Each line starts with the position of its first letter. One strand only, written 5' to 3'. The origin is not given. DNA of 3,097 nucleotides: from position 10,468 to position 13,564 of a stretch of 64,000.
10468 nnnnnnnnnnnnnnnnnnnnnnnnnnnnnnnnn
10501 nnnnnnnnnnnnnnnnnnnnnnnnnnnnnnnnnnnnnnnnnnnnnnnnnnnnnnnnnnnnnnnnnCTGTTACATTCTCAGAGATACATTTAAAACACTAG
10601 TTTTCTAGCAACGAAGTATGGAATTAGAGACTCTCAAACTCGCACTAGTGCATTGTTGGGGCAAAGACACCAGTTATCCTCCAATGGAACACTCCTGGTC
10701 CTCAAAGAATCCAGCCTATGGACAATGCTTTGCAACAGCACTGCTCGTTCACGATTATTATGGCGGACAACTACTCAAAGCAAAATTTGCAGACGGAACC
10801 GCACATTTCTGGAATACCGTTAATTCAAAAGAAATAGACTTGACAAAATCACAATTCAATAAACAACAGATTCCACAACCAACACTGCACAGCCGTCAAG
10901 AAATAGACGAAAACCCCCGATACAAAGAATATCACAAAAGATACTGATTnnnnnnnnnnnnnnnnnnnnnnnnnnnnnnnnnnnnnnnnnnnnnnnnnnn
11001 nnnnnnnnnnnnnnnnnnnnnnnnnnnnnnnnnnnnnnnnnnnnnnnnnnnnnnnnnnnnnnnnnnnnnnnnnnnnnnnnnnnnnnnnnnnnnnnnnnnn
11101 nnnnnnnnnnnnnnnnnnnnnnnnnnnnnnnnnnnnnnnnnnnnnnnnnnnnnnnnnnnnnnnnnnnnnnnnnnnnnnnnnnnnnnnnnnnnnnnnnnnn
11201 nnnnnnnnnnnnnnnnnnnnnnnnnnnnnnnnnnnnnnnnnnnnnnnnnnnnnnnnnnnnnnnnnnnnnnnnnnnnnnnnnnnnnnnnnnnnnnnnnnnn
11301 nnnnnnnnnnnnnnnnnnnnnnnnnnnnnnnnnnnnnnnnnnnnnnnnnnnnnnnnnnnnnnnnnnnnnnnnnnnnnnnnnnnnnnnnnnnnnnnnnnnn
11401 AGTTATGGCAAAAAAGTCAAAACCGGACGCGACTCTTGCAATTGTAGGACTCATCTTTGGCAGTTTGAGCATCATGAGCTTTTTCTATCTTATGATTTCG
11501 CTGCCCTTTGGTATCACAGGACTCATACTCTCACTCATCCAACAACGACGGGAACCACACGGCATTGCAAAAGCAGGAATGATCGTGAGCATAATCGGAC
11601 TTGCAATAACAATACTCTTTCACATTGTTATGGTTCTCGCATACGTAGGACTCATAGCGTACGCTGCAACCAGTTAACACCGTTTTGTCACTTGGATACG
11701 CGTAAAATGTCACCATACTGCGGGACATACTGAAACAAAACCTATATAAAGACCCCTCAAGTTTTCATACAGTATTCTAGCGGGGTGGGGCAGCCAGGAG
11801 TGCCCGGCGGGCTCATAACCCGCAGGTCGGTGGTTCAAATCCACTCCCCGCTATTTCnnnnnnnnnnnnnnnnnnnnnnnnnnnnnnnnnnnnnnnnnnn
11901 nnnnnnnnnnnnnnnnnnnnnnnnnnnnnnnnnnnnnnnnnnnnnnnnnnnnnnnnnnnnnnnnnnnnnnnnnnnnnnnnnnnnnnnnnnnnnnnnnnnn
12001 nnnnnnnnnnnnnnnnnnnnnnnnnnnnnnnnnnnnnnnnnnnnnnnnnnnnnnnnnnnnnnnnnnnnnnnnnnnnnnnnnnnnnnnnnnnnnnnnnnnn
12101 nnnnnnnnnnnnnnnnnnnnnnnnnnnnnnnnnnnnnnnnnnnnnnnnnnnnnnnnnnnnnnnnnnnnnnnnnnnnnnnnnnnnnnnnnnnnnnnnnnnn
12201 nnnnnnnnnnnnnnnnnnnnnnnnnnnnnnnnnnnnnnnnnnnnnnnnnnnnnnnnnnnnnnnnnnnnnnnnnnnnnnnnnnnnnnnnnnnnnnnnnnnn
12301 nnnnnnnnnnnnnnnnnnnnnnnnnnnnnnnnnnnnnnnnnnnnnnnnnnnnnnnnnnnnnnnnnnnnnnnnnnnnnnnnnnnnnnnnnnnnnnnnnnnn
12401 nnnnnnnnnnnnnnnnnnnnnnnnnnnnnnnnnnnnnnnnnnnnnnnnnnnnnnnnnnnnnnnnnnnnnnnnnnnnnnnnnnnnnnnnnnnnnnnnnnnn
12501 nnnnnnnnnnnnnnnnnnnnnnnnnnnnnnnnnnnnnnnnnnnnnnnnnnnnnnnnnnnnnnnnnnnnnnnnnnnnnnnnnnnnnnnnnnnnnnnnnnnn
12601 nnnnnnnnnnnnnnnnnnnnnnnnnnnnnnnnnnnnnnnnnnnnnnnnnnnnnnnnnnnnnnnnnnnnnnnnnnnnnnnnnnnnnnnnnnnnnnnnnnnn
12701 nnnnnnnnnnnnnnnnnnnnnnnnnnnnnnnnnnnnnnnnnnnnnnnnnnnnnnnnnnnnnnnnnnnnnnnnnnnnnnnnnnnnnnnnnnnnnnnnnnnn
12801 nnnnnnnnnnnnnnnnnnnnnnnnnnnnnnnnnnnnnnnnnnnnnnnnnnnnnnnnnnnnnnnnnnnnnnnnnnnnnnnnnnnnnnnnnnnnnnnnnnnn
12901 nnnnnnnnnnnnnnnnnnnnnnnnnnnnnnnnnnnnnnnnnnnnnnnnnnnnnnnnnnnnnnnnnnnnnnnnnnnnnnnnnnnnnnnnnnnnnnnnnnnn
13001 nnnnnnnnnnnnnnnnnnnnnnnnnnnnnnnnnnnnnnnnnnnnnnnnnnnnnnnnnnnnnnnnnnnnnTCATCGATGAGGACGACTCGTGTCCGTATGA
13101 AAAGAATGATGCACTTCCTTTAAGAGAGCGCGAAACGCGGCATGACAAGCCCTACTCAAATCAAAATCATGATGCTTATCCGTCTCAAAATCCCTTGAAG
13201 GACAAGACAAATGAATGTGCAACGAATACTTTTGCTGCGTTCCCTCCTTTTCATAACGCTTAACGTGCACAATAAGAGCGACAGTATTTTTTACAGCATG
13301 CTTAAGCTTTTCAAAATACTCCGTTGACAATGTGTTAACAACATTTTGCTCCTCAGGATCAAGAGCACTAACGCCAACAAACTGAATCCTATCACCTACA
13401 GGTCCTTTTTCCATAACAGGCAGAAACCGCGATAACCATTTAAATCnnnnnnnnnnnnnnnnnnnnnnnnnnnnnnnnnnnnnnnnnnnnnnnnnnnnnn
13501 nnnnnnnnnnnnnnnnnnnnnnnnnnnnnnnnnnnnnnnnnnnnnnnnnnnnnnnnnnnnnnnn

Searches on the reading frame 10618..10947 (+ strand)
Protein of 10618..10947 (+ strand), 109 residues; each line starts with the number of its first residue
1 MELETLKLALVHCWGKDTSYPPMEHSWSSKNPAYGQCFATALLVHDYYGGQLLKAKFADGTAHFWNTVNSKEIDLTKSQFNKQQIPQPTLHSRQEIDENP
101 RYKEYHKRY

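Call 17: search_protein_families(library=pfam, proteins=[window:10618-10947:+], max_evalue=0.01)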
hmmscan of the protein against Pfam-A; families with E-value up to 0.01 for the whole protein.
window:10618-10947:+ (109 aa): 1 family
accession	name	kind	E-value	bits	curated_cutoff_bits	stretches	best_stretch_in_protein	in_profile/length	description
PF24585.1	YunG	-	1.3e-31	109.6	27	1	3-106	2-105/116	YunG protein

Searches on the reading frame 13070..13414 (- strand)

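Call 23: search_protein_families(library=pfam, proteins=[window:13070-13414:-], max_evalue=0.01)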
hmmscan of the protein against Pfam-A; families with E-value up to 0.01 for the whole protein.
window:13070-13414:- (114 aa): 1 family
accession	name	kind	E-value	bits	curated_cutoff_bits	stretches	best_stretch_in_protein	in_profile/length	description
PF14838.11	INTS5_C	-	0.0062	15.7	27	1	23-110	74-159/703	Integrator complex subunit 5 C-terminus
